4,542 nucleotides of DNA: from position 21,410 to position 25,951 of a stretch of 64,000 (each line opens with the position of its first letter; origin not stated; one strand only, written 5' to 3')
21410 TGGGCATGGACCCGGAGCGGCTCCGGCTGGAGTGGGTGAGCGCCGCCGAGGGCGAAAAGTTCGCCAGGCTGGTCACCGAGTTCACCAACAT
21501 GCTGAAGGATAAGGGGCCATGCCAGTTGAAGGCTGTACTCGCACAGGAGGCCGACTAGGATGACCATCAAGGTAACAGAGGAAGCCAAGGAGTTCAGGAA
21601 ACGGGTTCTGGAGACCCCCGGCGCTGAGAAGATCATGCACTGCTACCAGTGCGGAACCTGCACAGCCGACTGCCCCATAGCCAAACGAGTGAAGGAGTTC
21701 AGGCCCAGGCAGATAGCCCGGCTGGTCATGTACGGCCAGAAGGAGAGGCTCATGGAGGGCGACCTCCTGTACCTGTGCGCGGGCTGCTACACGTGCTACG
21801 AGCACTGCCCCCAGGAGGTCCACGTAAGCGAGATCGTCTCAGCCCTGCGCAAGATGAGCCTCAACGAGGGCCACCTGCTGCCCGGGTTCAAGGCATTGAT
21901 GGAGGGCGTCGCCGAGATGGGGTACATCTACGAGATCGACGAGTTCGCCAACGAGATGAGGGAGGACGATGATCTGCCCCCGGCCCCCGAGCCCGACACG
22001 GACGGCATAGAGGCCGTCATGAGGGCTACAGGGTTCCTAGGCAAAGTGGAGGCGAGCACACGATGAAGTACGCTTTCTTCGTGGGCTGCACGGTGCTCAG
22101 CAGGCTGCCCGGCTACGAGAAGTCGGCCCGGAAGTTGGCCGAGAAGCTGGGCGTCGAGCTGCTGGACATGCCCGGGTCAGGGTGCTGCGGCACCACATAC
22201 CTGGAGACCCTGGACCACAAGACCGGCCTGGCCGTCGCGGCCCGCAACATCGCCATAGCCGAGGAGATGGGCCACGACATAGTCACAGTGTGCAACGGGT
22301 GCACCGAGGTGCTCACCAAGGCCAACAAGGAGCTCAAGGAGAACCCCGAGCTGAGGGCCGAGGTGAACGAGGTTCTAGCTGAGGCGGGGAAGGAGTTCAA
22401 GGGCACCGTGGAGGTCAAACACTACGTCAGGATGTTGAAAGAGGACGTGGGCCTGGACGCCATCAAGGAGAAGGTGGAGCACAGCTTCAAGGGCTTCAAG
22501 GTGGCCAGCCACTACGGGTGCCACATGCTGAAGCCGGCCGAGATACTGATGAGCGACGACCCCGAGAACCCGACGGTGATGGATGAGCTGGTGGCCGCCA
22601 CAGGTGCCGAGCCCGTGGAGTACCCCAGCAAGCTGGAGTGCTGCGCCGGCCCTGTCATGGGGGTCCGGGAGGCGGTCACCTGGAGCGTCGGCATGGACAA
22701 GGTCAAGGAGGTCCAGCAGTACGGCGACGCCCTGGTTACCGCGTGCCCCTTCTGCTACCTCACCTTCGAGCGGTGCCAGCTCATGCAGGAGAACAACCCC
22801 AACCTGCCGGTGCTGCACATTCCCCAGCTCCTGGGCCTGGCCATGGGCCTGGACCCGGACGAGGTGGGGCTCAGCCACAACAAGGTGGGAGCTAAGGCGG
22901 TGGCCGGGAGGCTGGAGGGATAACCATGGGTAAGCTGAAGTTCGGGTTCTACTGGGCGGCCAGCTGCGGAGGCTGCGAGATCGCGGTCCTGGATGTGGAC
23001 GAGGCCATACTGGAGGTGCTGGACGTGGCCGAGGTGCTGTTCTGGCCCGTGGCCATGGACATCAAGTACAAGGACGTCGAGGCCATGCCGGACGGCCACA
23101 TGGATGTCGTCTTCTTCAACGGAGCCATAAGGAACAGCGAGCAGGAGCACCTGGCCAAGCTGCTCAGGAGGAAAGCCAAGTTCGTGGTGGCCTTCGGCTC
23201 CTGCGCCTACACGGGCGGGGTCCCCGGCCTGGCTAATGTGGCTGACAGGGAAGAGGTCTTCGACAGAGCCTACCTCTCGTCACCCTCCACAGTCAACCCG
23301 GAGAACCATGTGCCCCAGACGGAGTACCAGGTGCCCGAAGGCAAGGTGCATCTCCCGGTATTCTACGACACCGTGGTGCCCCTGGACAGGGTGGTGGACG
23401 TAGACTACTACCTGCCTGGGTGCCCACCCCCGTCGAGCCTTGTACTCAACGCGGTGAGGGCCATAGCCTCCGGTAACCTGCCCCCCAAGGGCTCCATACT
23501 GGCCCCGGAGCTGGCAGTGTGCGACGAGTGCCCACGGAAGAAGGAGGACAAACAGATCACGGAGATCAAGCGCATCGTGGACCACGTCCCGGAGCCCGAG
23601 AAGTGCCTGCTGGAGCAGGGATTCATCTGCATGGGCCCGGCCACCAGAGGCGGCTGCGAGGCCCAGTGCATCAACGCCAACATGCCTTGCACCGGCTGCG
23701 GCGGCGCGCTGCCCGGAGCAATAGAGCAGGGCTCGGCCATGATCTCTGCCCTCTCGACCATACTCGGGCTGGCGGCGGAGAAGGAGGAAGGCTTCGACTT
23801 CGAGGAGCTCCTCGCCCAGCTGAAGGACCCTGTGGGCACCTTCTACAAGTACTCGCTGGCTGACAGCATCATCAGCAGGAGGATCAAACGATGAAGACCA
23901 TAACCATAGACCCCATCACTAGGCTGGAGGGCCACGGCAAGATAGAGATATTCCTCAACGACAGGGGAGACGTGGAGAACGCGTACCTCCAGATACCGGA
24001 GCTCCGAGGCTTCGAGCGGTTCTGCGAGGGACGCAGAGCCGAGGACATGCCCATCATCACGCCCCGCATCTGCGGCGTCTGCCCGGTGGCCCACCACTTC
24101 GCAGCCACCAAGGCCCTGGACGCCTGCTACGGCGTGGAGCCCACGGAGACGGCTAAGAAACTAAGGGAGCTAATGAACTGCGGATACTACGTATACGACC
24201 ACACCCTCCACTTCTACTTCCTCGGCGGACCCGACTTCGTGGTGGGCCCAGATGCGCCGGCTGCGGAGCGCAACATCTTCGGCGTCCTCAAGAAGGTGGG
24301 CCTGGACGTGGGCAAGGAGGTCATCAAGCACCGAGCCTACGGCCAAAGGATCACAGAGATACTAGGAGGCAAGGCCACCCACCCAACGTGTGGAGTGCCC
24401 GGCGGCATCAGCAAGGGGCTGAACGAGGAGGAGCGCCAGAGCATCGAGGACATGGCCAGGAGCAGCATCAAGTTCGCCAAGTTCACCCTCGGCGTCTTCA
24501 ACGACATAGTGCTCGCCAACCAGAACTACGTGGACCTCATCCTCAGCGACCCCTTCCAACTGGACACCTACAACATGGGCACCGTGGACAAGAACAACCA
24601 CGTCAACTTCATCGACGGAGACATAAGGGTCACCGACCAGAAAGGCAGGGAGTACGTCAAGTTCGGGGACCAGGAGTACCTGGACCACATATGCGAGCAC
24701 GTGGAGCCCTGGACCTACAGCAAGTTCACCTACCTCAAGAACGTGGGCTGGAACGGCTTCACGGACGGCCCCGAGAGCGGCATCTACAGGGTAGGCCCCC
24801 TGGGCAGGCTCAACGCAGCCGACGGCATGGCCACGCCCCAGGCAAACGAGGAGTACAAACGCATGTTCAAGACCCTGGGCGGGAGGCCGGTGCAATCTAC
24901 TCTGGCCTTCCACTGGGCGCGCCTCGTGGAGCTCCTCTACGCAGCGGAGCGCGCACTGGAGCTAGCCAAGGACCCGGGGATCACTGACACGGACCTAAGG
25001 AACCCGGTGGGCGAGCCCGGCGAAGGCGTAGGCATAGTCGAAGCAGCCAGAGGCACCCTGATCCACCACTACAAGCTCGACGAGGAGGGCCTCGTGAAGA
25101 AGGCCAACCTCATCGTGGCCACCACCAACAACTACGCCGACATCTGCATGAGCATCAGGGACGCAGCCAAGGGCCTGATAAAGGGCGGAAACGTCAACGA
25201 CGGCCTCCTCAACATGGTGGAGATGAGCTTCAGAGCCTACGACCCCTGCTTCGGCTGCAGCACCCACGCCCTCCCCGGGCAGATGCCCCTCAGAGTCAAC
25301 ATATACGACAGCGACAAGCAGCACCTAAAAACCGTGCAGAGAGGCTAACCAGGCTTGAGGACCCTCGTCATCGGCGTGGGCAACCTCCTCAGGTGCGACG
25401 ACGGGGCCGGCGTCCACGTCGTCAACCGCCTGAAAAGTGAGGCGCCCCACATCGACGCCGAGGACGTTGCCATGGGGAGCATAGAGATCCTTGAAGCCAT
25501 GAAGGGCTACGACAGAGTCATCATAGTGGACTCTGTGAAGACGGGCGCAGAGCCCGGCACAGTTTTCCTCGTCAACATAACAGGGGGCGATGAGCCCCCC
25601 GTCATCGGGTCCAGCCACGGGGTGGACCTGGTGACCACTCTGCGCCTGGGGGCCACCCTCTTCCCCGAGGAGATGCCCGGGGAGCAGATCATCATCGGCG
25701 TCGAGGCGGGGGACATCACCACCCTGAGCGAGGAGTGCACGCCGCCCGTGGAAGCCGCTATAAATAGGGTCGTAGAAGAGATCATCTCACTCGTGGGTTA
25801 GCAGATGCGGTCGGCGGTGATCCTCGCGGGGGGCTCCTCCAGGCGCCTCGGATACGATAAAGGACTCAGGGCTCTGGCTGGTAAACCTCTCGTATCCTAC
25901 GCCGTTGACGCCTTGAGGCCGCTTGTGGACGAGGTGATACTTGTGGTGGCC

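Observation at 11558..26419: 15-kb hdr/mvh super-operon with three HdrCB pairs, two HdrA systems and two MvhD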

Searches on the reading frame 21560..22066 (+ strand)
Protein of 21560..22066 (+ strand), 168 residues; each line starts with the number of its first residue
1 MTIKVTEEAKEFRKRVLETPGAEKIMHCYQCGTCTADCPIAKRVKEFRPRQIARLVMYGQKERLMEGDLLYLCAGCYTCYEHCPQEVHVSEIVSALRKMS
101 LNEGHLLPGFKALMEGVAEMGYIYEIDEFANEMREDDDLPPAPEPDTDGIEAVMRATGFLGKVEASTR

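Call 4: search_protein_families(library=pfam, proteins=[window:21560-22066:+])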
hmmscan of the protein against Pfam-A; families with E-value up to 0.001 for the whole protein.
window:21560-22066:+ (168 aa): 7 families
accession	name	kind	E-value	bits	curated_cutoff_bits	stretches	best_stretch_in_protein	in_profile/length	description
PF13183.11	Fer4_8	-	2.4e-09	38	27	1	27-87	4-68/68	4Fe-4S dicluster domain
PF13534.11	Fer4_17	-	4.4e-09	37.2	22.2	1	28-87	2-60/61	4Fe-4S dicluster domain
PF13237.11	Fer4_10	-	7.3e-09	35.9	25.5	0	27-54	8-35/53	4Fe-4S dicluster domain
PF13187.11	Fer4_9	-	1.7e-08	34.8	27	1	27-86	1-50/52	4Fe-4S dicluster domain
PF12838.12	Fer4_7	-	0.0002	22.2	27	1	27-86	1-51/52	4Fe-4S dicluster domain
PF25160.1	LdpA_Fe-S-bd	-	0.00058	20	27.6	0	27-41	27-41/49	LdpA Fe-S cluster-binding domain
PF12800.12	Fer4_4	-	0.00083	20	24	0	28-39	4-15/17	4Fe-4S binding domain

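Call 6: search_protein_families(library=ncbifam, proteins=[window:21560-22066:+], max_evalue=0.00001)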
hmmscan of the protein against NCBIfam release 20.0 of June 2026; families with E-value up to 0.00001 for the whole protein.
window:21560-22066:+ (168 aa): 13 families
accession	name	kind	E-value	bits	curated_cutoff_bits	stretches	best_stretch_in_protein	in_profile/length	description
TIGR03290.1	CoB_CoM_SS_C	equivalog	6.1e-28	97.6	160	1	26-145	2-120/144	CoB--CoM heterodisulfide reductase subunit C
NF041890.1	hdrC_Methbact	equivalog_domain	7e-19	68.2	270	1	2-106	2-107/192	ferredoxin:CoB-CoM heterodisulfide reductase subunit HdrC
NF041779.1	hetero_SS_HdrC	equivalog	8.9e-19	67.7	350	1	11-115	16-118/198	ferredoxin:CoB-CoM heterodisulfide reductase subunit HdrC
NF038018.1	qmoC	equivalog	2.9e-18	66.5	300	1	11-104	4-95/360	quinone-interacting membrane-bound oxidoreductase complex subunit QmoC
NF008369.0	PRK11168.1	equivalog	2.4e-11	43.2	278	1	24-100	9-87/401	anaerobic glycerol-3-phosphate dehydrogenase subunit C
NF004898.0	PRK06259.1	equivalog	1e-10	40.9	385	1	15-121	123-237/488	fumarate reductase (CoM/CoB) subunit TfrB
TIGR00273.1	TIGR00273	equivalog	6.6e-08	31.8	444.8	1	13-105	281-377/432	LutB/LldF family L-lactate oxidation iron-sulfur protein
NF004616.0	PRK05950.1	subfamily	1.5e-07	30.8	228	1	6-103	127-236/238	succinate dehydrogenase iron-sulfur subunit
TIGR00384.1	dhsB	subfamily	3.6e-07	29.9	88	1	7-96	121-221/222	succinate dehydrogenase and fumarate reductase iron-sulfur protein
NF045670.1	quin_L_LdhH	equivalog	9e-07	27.5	800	1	13-106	291-389/706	L-lactate dehydrogenase (quinone) large subunit LdhH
TIGR03379.1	glycerol3P_GlpC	equivalog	2.4e-06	26.6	279.9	1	26-98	5-79/397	anaerobic glycerol-3-phosphate dehydrogenase subunit GlpC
TIGR00314.1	cdhA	equivalog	6.7e-06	24.2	781.3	1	18-96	391-462/784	CO dehydrogenase/acetyl-CoA synthase complex subunit alpha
NF009226.0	PRK12576.1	equivalog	7.5e-06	25.5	344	0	24-99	152-236/317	succinate dehydrogenase/fumarate reductase iron-sulfur subunit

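Call 41: search_solved_structures(query=window:21560-22066:+, show_alignments=1)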
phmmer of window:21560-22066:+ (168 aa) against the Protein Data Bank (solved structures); distinct sequences matched with E-value up to 0.001: 6.
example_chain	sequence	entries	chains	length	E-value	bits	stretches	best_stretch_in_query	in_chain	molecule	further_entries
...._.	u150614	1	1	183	1e-24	90.4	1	10-159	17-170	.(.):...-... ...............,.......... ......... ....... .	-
8rvu_c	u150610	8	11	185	1.1e-24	90.3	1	10-159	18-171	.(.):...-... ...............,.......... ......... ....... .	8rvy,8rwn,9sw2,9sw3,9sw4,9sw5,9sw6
5odc_C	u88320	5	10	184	1.6e-21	80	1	24-138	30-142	Heterodisulfide reductase, subunit C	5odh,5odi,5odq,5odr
9sfi_E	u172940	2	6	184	1.1e-20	77.3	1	24-134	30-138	H(2)/formate:CoB-CoM heterodisulfide,ferredoxin reductase subunit C2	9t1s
7bkb_C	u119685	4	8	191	2.2e-16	63.3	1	9-124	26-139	CoB--CoM heterodisulfide reductase subunit C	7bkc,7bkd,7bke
9ojn_A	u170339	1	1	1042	0.00044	23.3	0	49-104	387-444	Iron-sulfur-binding reductase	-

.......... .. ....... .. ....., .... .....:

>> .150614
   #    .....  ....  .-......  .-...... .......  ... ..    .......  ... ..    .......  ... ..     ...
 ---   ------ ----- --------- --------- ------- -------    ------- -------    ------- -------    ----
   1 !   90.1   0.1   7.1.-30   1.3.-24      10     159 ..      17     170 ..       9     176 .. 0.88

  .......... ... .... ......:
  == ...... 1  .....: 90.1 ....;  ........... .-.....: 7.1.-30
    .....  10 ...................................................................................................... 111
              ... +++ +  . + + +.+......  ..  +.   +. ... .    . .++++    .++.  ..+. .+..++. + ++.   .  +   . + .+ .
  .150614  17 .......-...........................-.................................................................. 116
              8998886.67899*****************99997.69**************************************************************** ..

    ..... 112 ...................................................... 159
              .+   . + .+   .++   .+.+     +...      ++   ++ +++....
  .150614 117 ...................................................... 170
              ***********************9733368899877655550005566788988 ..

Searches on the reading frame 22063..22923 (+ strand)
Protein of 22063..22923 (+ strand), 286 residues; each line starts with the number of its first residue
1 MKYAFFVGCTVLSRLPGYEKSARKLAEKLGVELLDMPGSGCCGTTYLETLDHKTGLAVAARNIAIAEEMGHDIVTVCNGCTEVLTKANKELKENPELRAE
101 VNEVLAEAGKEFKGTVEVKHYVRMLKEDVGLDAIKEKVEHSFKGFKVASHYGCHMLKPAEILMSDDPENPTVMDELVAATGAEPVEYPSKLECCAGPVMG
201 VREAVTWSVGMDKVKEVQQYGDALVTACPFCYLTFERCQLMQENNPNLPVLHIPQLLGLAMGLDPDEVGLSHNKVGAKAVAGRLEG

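Call 4: search_protein_families(library=pfam, proteins=[window:22063-22923:+])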
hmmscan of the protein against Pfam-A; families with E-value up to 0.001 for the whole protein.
window:22063-22923:+ (286 aa): 1 family
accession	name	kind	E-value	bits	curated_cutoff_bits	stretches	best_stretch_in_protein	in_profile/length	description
PF02754.22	CCG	-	6.7e-30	103.5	20.6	2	3-83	1-83/85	Cysteine-rich domain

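Call 6: search_protein_families(library=ncbifam, proteins=[window:22063-22923:+], max_evalue=0.00001)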
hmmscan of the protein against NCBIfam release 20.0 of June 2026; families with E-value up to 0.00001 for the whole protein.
window:22063-22923:+ (286 aa): 7 families
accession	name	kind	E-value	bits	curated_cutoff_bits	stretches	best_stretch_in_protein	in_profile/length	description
TIGR03288.1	CoB_CoM_SS_B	equivalog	6.1e-89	298.1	345.15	1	2-280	1-286/290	CoB--CoM heterodisulfide reductase subunit B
NF042965.1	MFR_anch_SdhE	equivalog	1.4e-49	169.2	500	1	2-278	2-279/282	8-methylmenaquinol:fumarate reductase membrane anchor subunit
NF041780.1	hetero_SS_HdrB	equivalog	7.2e-36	124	450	1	5-268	8-288/304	ferredoxin:CoB-CoM heterodisulfide reductase subunit HdrB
NF004898.0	PRK06259.1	equivalog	2.5e-18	66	385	1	2-258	263-485/488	fumarate reductase (CoM/CoB) subunit TfrB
NF045670.1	quin_L_LdhH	equivalog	2.6e-16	59.1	800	1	2-257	468-705/706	L-lactate dehydrogenase (quinone) large subunit LdhH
NF008434.0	PRK11274.1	equivalog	1.9e-07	30.4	333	1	6-105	173-276/409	glycolate oxidase subunit GlcF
NF008369.0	PRK11168.1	equivalog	7.7e-06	25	278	0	3-156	169-306/401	anaerobic glycerol-3-phosphate dehydrogenase subunit C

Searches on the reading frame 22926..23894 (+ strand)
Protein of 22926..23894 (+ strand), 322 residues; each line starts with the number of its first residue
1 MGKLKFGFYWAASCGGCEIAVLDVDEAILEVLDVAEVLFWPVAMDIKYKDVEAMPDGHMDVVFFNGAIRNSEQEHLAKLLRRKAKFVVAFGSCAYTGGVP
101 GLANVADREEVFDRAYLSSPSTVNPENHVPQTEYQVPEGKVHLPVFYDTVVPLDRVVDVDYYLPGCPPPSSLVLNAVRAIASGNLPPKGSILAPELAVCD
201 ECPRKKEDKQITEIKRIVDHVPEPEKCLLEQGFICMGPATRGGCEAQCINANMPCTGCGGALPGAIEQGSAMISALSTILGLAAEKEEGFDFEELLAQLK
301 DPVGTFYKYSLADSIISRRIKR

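Call 4: search_protein_families(library=pfam, proteins=[window:22926-23894:+])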
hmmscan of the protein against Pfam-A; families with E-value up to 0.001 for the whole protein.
window:22926-23894:+ (322 aa): 1 family
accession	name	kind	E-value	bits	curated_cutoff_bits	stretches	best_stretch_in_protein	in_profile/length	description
PF01058.29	Oxidored_q6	-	3.8e-26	91.8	27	1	14-179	1-127/128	NADH ubiquinone oxidoreductase, 20 Kd subunit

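Call 6: search_protein_families(library=ncbifam, proteins=[window:22926-23894:+], max_evalue=0.00001)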
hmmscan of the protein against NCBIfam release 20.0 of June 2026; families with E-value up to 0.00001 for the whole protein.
window:22926-23894:+ (322 aa): 8 families
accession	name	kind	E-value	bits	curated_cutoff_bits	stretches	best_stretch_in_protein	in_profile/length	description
NF045875.1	F420_non_VhuG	exception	8.1e-65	218.9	450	1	3-321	4-286/286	F420-non-reducing hydrogenase subunit VhuG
NF040836.1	sulfhyd_HydD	equivalog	7.1e-26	90.9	500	1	3-298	5-240/261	NADPH-dependent hydrogenase/sulfhydrogenase 1 subunit delta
NF040831.1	sulfhyd_ShyD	equivalog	2.6e-19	69.8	460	1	4-268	1-213/240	NAD(P)-dependent hydrogenase/sulfhydrogenase 2 subunit delta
TIGR03294.1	FrhG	equivalog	5.1e-14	52.6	245.5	1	5-103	3-97/228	coenzyme F420 hydrogenase subunit gamma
NF005012.1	PRK06411.1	subfamily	3.3e-09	36.5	116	0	147-180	121-154/166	NADH-quinone oxidoreductase subunit NuoB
TIGR01957.1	nuoB_fam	subfamily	4.7e-09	36.3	142.7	0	147-177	105-135/145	NADH-quinone oxidoreductase subunit B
NF011392.0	PRK14817.1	equivalog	5e-07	29.6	271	0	147-177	123-153/182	NADH-quinone oxidoreductase subunit B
NF011391.0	PRK14816.1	equivalog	3.1e-06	26.9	283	0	147-171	140-164/196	NADH-quinone oxidoreductase subunit B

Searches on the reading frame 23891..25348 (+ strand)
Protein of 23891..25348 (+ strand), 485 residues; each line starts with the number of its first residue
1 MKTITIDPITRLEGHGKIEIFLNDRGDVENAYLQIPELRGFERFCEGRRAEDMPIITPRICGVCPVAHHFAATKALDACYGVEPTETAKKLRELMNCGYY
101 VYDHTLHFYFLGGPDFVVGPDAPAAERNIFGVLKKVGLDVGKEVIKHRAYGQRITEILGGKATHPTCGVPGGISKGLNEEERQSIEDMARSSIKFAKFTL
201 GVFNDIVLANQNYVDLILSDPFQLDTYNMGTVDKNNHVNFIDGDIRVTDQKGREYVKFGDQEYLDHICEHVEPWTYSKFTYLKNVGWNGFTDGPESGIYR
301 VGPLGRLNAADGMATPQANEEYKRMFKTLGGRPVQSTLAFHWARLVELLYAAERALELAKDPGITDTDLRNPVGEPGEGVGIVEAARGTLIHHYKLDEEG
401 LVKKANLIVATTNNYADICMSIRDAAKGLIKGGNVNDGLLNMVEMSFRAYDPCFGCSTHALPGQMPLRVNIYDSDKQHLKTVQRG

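Call 4: search_protein_families(library=pfam, proteins=[window:23891-25348:+])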
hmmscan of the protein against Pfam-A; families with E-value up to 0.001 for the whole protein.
window:23891-25348:+ (485 aa): 1 family
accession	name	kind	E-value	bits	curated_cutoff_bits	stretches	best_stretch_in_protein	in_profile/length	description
PF00374.24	NiFeSe_Hases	-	5e-36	125.1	25.8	2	39-117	1-79/508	Nickel-dependent hydrogenase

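Call 6: search_protein_families(library=ncbifam, proteins=[window:23891-25348:+], max_evalue=0.00001)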
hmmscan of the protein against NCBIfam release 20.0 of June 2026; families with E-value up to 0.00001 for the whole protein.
window:23891-25348:+ (485 aa): 9 families
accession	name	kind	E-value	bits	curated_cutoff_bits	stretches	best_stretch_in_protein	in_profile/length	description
NF041785.2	VhuA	equivalog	6e-122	407.2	800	1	1-431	1-418/418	F420-non-reducing hydrogenase Vhu subunit A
NF040828.1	sulfhyd_ShyA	equivalog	1.8e-53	182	700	2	4-205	3-196/415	NAD(P)-dependent hydrogenase/sulfhydrogenase 2 subunit alpha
NF033181.1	NiFeSe_hydrog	equivalog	5.1e-51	174.1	600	2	1-122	1-121/507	nickel-dependent hydrogenase large subunit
NF045518.1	H2_NiFeSe_large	exception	3.8e-48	164.5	780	1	3-461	3-482/485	NiFeSe hydrogenase large subunit HysA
TIGR03295.1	frhA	equivalog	2.3e-47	161.9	392.5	2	2-211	3-200/412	coenzyme F420 hydrogenase subunit alpha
NF040832.1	sulfhyd_HydA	equivalog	6.5e-40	137.5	880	1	3-460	4-423/426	NADPH-dependent hydrogenase/sulfhydrogenase 1 subunit alpha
NF007550.0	PRK10170.1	equivalog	4.9e-23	81.4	1101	1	4-122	19-137/597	Ni/Fe-hydrogenase large subunit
NF007778.0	PRK10467.1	equivalog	5.3e-22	77.8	969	1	2-117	3-117/567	hydrogenase 2 large subunit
NF041786.2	VhuU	equivalog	2.7e-07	30.3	70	1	439-461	7-29/45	F420-non-reducing hydrogenase selenoprotein subunit VhuU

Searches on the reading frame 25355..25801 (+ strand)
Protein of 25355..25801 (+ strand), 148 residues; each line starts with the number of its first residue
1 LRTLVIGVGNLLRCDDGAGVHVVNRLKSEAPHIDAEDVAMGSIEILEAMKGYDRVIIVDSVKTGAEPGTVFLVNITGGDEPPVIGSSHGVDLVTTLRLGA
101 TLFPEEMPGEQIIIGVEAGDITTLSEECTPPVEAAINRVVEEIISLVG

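Call 4: search_protein_families(library=pfam, proteins=[window:25355-25801:+])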
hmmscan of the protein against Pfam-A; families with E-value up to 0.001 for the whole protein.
window:25355-25801:+ (148 aa): 1 family
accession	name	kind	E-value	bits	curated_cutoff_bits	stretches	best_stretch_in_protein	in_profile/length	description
PF01750.23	HycI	-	8e-12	45.6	23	1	21-145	2-129/130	Hydrogenase maturation protease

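Call 6: search_protein_families(library=ncbifam, proteins=[window:25355-25801:+], max_evalue=0.00001)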
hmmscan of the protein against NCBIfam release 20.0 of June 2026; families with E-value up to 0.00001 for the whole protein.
window:25355-25801:+ (148 aa): 7 families
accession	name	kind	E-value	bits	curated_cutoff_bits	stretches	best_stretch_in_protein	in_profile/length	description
TIGR00072.1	hydrog_prot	superfamily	1.1e-29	103.4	47.45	1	4-146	1-144/145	hydrogenase maturation protease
NF045519.1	NiFeSe_H2_mat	exception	1.1e-18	67.5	190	1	2-141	2-141/152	NiFeSe hydrogenase maturation protease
TIGR00140.1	hupD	subfamily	3.9e-18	65.8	151.8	1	4-145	2-145/151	HyaD/HybD family hydrogenase maturation endopeptidase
NF007777.0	PRK10466.1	equivalog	2.2e-14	53.5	190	1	1-145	1-147/164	HyaD/HybD family hydrogenase maturation endopeptidase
TIGR00130.1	frhD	equivalog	2.3e-12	47.2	134.95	1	2-147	4-151/153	coenzyme F420-reducing hydrogenase, FrhD protein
TIGR00142.1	hycI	equivalog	7.6e-10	38.7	119.1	1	4-147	2-142/146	hydrogenase maturation peptidase HycI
NF007616.0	PRK10264.1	equivalog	3.2e-06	27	261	1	2-70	5-76/195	hydrogenase 1 maturation protease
